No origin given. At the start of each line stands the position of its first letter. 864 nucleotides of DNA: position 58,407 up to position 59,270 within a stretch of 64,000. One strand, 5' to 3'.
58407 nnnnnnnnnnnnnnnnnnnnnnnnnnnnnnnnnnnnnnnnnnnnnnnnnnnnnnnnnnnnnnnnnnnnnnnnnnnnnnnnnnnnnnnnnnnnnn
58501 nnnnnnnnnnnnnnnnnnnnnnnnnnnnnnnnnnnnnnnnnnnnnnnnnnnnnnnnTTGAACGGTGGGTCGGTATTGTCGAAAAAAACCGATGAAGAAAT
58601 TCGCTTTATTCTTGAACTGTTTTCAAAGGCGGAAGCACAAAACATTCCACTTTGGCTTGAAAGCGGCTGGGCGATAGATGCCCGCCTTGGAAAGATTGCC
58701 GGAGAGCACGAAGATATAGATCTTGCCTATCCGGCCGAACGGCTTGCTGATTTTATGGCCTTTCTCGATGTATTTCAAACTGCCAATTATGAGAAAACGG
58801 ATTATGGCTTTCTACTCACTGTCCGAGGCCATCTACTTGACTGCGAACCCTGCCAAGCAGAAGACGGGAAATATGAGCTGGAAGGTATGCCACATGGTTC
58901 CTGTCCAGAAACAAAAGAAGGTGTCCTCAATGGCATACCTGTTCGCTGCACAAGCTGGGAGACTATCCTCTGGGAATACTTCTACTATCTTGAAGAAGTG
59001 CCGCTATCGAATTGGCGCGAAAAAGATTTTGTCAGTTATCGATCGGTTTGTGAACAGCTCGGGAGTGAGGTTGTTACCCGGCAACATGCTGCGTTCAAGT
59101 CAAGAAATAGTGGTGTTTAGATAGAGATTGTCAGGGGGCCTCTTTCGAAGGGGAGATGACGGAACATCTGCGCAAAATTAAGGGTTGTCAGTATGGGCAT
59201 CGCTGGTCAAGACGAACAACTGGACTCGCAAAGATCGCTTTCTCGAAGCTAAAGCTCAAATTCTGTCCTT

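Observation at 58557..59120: Chromosomal ANT(2'')-Ia (AadB)-like nucleotidyltransferase homolog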

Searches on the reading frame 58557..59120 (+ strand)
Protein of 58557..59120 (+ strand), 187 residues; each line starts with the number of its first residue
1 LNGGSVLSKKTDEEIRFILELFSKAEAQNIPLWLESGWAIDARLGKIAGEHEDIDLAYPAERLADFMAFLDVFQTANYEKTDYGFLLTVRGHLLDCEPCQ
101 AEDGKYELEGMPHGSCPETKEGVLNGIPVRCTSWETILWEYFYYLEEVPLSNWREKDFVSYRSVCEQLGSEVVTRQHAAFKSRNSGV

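Call 3: search_protein_families(library=pfam, proteins=[window:58557-59120:+], max_evalue=0.01)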
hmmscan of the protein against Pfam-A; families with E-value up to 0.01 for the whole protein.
window:58557-59120:+ (187 aa): 1 family
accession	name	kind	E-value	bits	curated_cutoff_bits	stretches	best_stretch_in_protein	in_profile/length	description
PF10706.15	Aminoglyc_resit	-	8.9e-18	65.3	21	1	18-136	2-128/149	Aminoglycoside-2''-adenylyltransferase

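Call 4: search_protein_families(library=ncbifam, proteins=[window:58557-59120:+], max_evalue=0.01)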
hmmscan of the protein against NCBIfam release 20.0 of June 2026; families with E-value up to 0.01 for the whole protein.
window:58557-59120:+ (187 aa): 7 families
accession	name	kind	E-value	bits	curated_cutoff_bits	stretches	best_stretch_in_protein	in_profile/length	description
NF000064.3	ANT_2pp_Ia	exception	4.8e-54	183.1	350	1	15-184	6-175/177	aminoglycoside nucleotidyltransferase ANT(2'')-Ia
NF000061.1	linco_LnuP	exception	4.1e-07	30.3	300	1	19-67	8-56/166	lincosamide nucleotidyltransferase Lnu(P)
NF000236.1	linco_LnuA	exception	3.3e-06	27.1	300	1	10-63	6-56/161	lincosamide nucleotidyltransferase Lnu(A)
NF000017.1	linco_LnuD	exception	1e-05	25.6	325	1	19-60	8-49/164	lincosamide nucleotidyltransferase Lnu(D)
NF000153.1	linco_LnuAN2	exception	0.00016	21.5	340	1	9-79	3-70/170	lincosamide nucleotidyltransferase Lnu(AN2)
NF000478.2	linco_LnuE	exception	0.00022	21.4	350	1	11-61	7-54/160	lincosamide nucleotidyltransferase Lnu(E)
NF000141.1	linco_LnuC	exception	0.00099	19.1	300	1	20-78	9-64/164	lincosamide nucleotidyltransferase Lnu(C)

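Call 5: search_solved_structures(query=window:58557-59120:+, show_alignments=2, max_evalue=0.01)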
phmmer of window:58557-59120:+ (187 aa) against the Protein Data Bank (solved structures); distinct sequences matched with E-value up to 0.01: 5.
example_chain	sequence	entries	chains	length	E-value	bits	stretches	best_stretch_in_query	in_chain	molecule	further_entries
5kqj_A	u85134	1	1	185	7e-53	182.5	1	14-185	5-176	2''-aminoglycoside nucleotidyltransferase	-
4wqk_A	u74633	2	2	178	7.2e-53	182.4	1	14-184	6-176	2''-aminoglycoside nucleotidyltransferase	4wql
4xje_A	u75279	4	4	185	7.7e-53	182.3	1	14-184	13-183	AadB | AAD(2''),Gentamicin 2''-nucleotidyltransferase,Gentamicin resistance protein | Aminoglycoside Nucleotidyltransferase (2"")-Ia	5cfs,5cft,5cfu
4wh5_A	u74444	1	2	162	3.1e-06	30.3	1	10-65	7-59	Lincosamide resistance protein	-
4fo1_A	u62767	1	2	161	3.5e-06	30.1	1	10-65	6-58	Lincosamide resistance protein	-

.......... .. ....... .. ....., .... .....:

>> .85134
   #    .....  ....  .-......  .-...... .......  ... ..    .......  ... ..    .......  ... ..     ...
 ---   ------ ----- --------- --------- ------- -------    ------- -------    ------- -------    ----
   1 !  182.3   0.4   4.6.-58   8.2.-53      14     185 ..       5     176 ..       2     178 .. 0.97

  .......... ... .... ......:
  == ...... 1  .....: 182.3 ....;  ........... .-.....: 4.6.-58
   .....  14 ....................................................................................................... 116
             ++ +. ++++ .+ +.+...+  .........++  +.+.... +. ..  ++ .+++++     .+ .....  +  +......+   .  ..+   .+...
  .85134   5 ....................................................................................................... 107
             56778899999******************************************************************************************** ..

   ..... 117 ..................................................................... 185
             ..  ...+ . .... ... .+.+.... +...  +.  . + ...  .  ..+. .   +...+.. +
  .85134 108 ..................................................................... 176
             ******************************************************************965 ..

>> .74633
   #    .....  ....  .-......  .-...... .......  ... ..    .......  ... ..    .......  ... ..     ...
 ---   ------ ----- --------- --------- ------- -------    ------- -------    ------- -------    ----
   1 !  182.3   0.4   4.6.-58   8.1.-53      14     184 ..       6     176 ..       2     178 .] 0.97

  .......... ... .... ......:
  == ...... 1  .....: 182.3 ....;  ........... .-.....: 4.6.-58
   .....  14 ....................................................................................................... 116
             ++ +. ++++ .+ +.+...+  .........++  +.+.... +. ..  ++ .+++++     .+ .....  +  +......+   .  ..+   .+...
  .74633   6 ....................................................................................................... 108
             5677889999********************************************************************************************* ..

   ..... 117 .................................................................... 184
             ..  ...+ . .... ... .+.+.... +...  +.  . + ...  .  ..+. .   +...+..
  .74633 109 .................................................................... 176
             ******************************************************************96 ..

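Call 6: find_homologous_proteins(query=window:58557-59120:+, max_evalue=0.00001)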
Query window:58557-59120:+ (187 aa): 172 proteins with E <= 0.00001 among 221 candidates; the best 120 are listed.
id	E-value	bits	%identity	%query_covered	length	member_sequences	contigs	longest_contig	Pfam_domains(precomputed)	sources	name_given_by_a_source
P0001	1.4e-120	418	99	97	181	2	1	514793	PF10706.16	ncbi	-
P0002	4.6e-65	237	62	89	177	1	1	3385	PF10706.16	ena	-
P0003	1.5e-62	229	59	90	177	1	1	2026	PF10706.16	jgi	jgi:aminoglycoside 2''-adenylyltransferase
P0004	2.2e-61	225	56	95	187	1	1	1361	PF10706.16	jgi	jgi:2''-aminoglycoside nucleotidyltransferase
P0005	3.3e-61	224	59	89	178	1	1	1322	PF10706.16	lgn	-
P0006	1.6e-60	222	56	90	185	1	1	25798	PF10706.16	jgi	jgi:2''-aminoglycoside nucleotidyltransferase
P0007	4.8e-60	221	58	90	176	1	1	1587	PF10706.16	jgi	jgi:aminoglycoside 2''-adenylyltransferase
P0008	5.3e-60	220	59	89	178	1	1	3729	PF10706.16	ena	-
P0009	8.3e-60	220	59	90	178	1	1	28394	PF10706.16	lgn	-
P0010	2.6e-59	218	56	91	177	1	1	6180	PF10706.16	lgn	-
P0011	3.3e-59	218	57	89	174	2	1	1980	PF10706.16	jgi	-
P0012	3.5e-59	218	57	93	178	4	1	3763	PF10706.16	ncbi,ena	-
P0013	6.4e-59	217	61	83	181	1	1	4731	PF10706.16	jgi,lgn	jgi:aminoglycoside 2''-adenylyltransferase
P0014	1.4e-58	216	59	90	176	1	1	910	PF10706.16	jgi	jgi:2''-aminoglycoside nucleotidyltransferase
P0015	2.4e-58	215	57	93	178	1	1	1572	PF10706.16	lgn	-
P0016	3.8e-58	214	54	90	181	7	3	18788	PF10706.16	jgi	jgi:2''-aminoglycoside nucleotidyltransferase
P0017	4.5e-58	214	57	90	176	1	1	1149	PF10706.16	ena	-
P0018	5.7e-58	214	55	90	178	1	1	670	PF10706.16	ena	-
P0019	5.8e-58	214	55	91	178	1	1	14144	PF10706.16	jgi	jgi:2''-aminoglycoside nucleotidyltransferase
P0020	1.1e-57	213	56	90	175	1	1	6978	PF10706.16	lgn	-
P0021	4.2e-57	211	58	87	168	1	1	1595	PF10706.16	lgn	-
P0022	4.9e-57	211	54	91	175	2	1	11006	PF10706.16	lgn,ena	-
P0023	5.1e-57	211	58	90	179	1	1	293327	PF10706.16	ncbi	ncbi:MAG: aminoglycoside nucleotidyltransferase ANT(2'')-Ia [Anaerolineales bacterium]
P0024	6.9e-57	210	55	93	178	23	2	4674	PF10706.16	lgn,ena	-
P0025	7.9e-57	210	57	89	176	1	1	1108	PF10706.16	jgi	jgi:2''-aminoglycoside nucleotidyltransferase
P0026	9.1e-57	210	58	93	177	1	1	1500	PF10706.16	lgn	-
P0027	1.6e-56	209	53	93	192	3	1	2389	PF10706.16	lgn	-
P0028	2.2e-56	209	53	90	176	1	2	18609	PF10706.16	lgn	-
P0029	2.5e-56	209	52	91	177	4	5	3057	PF10706.16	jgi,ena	-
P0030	3.4e-56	208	52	94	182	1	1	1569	PF10706.16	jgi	jgi:2''-aminoglycoside nucleotidyltransferase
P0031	5.0e-56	208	55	91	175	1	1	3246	PF10706.16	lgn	-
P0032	1.4e-55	206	55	93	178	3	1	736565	PF10706.16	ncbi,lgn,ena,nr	ncbi:MAG: aminoglycoside nucleotidyltransferase ANT(2'')-Ia [Anaerolineales bacterium]|nr:aminoglyco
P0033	2.1e-55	205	55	93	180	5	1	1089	PF10706.16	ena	-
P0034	2.6e-55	205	57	90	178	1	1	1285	PF10706.16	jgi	jgi:2''-aminoglycoside nucleotidyltransferase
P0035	3.4e-55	205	51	96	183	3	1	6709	PF10706.16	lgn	-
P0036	6.8e-55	204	51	94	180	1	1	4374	PF10706.16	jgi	jgi:aminoglycoside 2''-adenylyltransferase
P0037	8.2e-55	204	55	87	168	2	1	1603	PF10706.16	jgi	jgi:2''-aminoglycoside nucleotidyltransferase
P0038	1.3e-54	203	51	97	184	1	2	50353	PF10706.16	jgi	jgi:aminoglycoside 2''-adenylyltransferase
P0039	4.0e-54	201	51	93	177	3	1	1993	PF10706.16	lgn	-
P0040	4.0e-54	201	50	91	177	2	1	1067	PF10706.16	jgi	jgi:aminoglycoside 2''-adenylyltransferase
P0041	5.1e-54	201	52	93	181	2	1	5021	PF10706.16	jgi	jgi:aminoglycoside 2''-adenylyltransferase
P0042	7.7e-54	200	51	94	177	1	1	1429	PF10706.16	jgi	jgi:aminoglycoside 2''-adenylyltransferase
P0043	1.4e-53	200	53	90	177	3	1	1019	PF10706.16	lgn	-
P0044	1.4e-53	200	53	91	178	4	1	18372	PF10706.16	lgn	-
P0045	2.6e-53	199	52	90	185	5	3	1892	PF10706.16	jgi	jgi:aminoglycoside 2''-adenylyltransferase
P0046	3.2e-53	198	51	91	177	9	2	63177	PF10706.16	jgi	jgi:aminoglycoside 2''-adenylyltransferase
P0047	3.5e-53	198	51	92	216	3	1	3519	PF10706.16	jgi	jgi:2''-aminoglycoside nucleotidyltransferase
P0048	4.1e-53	198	51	91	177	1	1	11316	PF10706.16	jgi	jgi:2''-aminoglycoside nucleotidyltransferase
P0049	4.2e-53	198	51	93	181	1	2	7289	PF10706.16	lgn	-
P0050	5.1e-53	198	50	94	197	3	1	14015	PF10706.16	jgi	jgi:2''-aminoglycoside nucleotidyltransferase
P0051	5.2e-53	198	50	99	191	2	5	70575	PF10706.16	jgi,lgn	jgi:2''-aminoglycoside nucleotidyltransferase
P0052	6.9e-53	197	60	76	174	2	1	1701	PF10706.16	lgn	-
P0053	7.3e-53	197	51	90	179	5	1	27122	PF10706.16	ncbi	-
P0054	7.9e-53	197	55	83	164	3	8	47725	PF10706.16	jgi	jgi:aminoglycoside 2''-adenylyltransferase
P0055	1.4e-52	196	51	94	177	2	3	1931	PF10706.16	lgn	-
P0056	1.9e-52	196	52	91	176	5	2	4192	PF10706.16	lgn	-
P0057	2.8e-52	195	51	90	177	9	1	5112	PF10706.16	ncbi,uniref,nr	ncbi:2''-aminoglycoside nucleotidyltransferase [Microcoleus sp. IPMA8]|uniref:2''-aminoglycoside nuc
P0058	2.9e-52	195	50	95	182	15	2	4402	PF10706.16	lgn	-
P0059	3.9e-52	195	51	91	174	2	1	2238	PF10706.16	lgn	-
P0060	6.6e-52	194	50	93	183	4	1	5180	PF10706.16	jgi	jgi:aminoglycoside 2''-adenylyltransferase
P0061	6.8e-52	194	49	90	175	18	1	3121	PF10706.16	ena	-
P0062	1.2e-51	193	53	91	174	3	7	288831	PF10706.16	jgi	jgi:2''-aminoglycoside nucleotidyltransferase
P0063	1.2e-51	193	50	91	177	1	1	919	PF10706.16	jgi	jgi:aminoglycoside 2''-adenylyltransferase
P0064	1.3e-51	193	51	94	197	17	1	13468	PF10706.16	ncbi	ncbi:nucleotidyltransferase domain-containing protein [Nostoc parmelioides]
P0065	1.8e-51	193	49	95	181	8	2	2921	PF10706.16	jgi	jgi:aminoglycoside 2''-adenylyltransferase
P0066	1.9e-51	193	49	91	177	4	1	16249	PF10706.16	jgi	jgi:aminoglycoside 2''-adenylyltransferase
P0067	2.1e-51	192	50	90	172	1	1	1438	PF10706.16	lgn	-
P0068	2.8e-51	192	51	91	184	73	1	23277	PF10706.16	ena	-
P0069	2.8e-51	192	49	92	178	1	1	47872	PF10706.16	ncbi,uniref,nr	ncbi:aminoglycoside nucleotidyltransferase [[Phormidium ambiguum] IAM M-71]|uniref:Aminoglycoside nu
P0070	3.6e-51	192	50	93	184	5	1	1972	PF10706.16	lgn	-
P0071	3.8e-51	192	51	93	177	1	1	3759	PF10706.16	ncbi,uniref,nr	ncbi:nucleotidyltransferase domain-containing protein [Noviherbaspirillum aridicola]|uniref:Aminogly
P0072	3.8e-51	192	50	94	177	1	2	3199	PF10706.16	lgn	-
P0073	6.4e-51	191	50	95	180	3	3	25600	PF10706.16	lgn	-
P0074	1.1e-50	190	51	90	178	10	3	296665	PF10706.16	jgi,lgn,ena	jgi:2''-aminoglycoside nucleotidyltransferase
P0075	1.6e-50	190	47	94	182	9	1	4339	PF10706.16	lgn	-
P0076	2.1e-50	189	51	90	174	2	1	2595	PF10706.16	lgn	-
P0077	3.5e-50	188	51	88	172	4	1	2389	PF10706.16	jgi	jgi:2''-aminoglycoside nucleotidyltransferase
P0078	8.6e-50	187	49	93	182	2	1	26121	PF10706.16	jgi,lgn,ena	jgi:2''-aminoglycoside nucleotidyltransferase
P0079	1.5e-49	186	49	92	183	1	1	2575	PF10706.16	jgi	jgi:aminoglycoside 2''-adenylyltransferase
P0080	1.5e-49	186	49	93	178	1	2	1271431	PF10706.16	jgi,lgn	jgi:2''-aminoglycoside nucleotidyltransferase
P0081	1.9e-49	186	48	95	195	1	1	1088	PF10706.16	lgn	-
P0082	2.2e-49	186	50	91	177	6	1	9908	PF10706.16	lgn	-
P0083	2.5e-49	186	49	91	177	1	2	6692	PF10706.16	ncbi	-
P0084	7.8e-49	184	49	93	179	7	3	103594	PF10706.16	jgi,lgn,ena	jgi:2''-aminoglycoside nucleotidyltransferase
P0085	8.0e-49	184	50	89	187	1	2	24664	PF10706.16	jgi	jgi:aminoglycoside 2''-adenylyltransferase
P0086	8.4e-49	184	49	93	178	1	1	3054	PF10706.16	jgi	jgi:2''-aminoglycoside nucleotidyltransferase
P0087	1.6e-48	183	49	89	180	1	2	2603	PF10706.16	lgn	-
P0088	1.6e-48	183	47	93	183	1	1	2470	PF10706.16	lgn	-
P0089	2.0e-48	183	46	95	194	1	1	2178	PF10706.16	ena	-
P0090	2.0e-48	183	49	93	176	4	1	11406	PF10706.16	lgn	-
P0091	2.2e-48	183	57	79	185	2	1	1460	PF10706.16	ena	-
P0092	2.9e-48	182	50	84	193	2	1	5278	PF10706.16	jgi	-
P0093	4.7e-48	182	53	82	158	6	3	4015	PF10706.16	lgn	-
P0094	5.0e-48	181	45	94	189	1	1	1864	PF10706.16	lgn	-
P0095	6.5e-48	181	51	89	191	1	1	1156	PF10706.16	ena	-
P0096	7.5e-48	181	47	93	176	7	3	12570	PF10706.16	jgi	jgi:aminoglycoside 2''-adenylyltransferase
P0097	1.0e-47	180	49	92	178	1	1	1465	PF10706.16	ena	-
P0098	1.4e-47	180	54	83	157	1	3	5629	PF10706.16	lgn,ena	-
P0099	3.4e-47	179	45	95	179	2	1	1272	PF10706.16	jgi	jgi:aminoglycoside 2''-adenylyltransferase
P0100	1.0e-46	177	48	92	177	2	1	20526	PF10706.16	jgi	jgi:aminoglycoside 2''-adenylyltransferase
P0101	1.1e-46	177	51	82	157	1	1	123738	PF10706.16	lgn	-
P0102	2.4e-46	176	47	91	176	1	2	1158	PF10706.16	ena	-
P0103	2.7e-46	176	48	91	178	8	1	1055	PF10706.16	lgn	-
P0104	2.7e-46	176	52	88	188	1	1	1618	PF10706.16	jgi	jgi:aminoglycoside 2''-adenylyltransferase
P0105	5.2e-46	175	49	91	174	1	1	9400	PF10706.16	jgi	jgi:2''-aminoglycoside nucleotidyltransferase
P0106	1.4e-45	173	46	93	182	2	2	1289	PF10706.16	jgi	jgi:2''-aminoglycoside nucleotidyltransferase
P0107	3.5e-45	172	46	91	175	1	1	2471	PF10706.16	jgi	jgi:aminoglycoside 2''-adenylyltransferase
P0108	3.9e-45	172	49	87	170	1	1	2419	PF10706.16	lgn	-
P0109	5.7e-45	171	48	84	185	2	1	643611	PF10706.16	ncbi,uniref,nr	ncbi:aminoglycoside nucleotidyltransferase ANT(2'')-Ia [Luteimonas yindakuii]|uniref:Aminoglycoside 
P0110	8.9e-45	171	50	81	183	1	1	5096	PF10706.16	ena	-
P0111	1.4e-44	170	48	93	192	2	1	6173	PF10706.16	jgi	jgi:2''-aminoglycoside nucleotidyltransferase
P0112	3.9e-44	169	44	95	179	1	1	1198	PF14907.13,PF10706.16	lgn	-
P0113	8.7e-44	168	50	88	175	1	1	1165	PF10706.16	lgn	-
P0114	6.1e-43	165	47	89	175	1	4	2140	PF10706.16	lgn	-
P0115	9.8e-43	164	48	87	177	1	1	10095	PF10706.16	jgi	jgi:2''-aminoglycoside nucleotidyltransferase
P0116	1.4e-42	164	47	91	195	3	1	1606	PF14907.13,PF10706.16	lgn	-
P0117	3.5e-42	162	47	90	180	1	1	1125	PF10706.16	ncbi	-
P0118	4.8e-42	162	47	86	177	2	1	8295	PF10706.16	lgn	-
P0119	1.0e-41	161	49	82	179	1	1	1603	PF10706.16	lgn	-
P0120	1.6e-41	160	47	86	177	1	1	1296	PF10706.16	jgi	jgi:2''-aminoglycoside nucleotidyltransferase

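Call 8: find_encoding_contigs(protein=P0001, flank=10000, max_places=4)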
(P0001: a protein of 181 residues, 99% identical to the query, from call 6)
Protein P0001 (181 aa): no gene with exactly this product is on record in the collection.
